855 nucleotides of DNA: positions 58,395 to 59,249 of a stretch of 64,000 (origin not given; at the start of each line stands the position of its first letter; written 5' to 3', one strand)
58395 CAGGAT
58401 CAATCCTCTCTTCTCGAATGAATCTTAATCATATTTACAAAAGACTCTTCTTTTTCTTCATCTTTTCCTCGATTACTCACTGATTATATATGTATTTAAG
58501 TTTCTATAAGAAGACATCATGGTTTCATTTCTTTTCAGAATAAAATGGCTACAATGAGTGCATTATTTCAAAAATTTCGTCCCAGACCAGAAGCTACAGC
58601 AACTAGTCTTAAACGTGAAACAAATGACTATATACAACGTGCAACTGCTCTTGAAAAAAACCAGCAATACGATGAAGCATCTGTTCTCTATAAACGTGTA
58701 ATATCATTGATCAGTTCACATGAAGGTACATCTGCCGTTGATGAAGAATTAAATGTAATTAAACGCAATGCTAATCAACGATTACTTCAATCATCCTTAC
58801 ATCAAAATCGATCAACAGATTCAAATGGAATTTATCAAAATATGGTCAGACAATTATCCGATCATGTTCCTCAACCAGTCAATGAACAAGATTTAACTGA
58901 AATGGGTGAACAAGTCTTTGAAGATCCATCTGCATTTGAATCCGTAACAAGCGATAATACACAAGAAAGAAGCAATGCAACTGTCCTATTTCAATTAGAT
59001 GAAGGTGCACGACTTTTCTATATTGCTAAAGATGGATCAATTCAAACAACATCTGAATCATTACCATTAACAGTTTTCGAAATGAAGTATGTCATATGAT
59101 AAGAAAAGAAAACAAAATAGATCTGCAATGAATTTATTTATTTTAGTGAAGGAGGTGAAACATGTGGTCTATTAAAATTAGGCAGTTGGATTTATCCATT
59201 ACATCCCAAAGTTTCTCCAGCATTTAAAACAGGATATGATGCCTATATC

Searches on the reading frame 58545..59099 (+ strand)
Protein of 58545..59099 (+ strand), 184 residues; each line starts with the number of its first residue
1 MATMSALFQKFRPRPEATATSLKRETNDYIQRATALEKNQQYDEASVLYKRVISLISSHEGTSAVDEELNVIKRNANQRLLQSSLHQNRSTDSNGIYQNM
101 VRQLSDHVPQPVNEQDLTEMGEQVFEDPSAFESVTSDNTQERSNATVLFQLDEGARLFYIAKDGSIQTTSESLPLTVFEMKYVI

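Call 16: search_protein_families(library=pfam, proteins=[window:58545-59099:+], max_evalue=0.01)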
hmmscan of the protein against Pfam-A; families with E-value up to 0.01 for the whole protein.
window:58545-59099:+ (184 aa): 1 family
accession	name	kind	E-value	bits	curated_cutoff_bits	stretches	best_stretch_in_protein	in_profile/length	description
PF00515.34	TPR_1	-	0.0032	17.7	27.8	1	29-55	4-30/34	Tetratricopeptide repeat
